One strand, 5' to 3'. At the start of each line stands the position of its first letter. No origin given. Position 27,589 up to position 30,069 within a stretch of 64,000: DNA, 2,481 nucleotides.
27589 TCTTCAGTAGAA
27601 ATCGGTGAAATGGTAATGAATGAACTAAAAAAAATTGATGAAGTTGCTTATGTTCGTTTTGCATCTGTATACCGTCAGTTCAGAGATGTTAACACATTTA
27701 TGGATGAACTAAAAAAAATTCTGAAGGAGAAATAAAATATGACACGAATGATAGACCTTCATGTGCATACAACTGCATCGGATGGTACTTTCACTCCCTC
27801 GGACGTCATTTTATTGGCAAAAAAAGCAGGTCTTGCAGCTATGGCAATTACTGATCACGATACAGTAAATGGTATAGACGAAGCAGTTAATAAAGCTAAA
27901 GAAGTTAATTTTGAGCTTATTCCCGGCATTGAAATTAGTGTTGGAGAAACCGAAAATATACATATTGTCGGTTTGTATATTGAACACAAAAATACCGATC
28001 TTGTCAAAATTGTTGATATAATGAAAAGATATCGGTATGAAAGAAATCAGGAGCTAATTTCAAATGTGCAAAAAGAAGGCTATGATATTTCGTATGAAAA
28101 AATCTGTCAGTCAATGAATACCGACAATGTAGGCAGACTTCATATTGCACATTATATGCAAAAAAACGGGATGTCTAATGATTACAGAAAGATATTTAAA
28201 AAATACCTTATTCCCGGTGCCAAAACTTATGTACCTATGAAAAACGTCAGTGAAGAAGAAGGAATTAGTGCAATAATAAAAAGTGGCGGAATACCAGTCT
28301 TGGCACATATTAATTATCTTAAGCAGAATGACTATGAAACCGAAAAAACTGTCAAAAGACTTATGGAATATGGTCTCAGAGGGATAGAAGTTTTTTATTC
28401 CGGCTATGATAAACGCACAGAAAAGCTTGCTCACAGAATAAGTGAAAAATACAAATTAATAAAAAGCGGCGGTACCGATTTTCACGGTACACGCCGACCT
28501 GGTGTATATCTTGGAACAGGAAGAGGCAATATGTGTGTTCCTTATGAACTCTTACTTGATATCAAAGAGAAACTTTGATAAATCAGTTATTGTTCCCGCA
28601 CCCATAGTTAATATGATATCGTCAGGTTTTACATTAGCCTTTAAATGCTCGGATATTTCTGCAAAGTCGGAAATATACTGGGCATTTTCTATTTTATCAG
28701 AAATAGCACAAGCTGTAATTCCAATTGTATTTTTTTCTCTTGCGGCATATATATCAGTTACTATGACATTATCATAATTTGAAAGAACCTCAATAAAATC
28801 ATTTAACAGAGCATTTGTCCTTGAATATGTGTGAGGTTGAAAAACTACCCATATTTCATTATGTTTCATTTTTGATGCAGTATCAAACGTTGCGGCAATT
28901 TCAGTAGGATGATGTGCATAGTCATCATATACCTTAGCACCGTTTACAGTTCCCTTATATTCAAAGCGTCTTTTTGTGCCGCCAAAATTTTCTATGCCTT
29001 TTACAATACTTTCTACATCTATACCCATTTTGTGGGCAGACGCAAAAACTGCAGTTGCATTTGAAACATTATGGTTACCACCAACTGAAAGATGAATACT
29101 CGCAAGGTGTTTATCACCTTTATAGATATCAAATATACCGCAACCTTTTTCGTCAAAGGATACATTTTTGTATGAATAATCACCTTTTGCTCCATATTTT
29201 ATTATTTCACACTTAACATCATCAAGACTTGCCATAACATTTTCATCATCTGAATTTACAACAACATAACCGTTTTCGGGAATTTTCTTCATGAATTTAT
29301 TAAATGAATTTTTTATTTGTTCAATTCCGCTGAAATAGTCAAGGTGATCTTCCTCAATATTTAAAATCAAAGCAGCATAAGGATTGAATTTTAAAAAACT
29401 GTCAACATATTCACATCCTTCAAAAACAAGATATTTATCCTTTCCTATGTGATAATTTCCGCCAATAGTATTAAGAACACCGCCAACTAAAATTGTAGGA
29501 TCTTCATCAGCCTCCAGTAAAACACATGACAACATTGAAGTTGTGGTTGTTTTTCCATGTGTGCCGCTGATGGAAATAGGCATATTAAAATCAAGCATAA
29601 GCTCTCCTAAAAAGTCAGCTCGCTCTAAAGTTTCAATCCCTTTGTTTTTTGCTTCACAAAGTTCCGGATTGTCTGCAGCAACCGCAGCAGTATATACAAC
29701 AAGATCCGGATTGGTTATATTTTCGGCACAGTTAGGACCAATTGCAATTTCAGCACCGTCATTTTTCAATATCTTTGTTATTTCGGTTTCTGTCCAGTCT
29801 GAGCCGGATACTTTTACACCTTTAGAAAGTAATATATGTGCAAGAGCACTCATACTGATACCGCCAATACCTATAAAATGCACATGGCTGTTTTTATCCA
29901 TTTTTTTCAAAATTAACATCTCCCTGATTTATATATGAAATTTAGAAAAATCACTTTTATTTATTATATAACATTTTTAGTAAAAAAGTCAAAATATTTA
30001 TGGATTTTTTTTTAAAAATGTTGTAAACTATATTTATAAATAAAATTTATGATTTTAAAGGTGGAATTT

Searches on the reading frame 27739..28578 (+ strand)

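Call 64: search_protein_families(library=pfam, proteins=[window:27739-28578:+], max_evalue=0.00001)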
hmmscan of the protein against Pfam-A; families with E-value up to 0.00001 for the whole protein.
window:27739-28578:+ (279 aa): 1 family
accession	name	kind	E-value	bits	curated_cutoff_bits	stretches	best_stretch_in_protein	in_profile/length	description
PF02811.25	PHP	-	2.9e-15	57.4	26.4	1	6-157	1-149/164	PHP domain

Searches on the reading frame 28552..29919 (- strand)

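Call 64: search_protein_families(library=pfam, proteins=[window:28552-29919:-], max_evalue=0.00001)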
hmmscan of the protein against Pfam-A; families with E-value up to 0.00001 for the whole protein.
window:28552-29919:- (455 aa): 3 families
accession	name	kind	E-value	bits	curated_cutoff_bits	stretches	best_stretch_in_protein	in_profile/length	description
PF08245.18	Mur_ligase_M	-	2.1e-30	106.6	24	1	117-294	1-199/200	Mur ligase middle domain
PF01225.30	Mur_ligase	-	2.5e-25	89.1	21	1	12-111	1-94/95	Mur ligase family, catalytic domain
PF02875.26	Mur_ligase_C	-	1.7e-23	84.3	28.4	1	317-442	1-127/127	Mur ligase, glutamate ligase domain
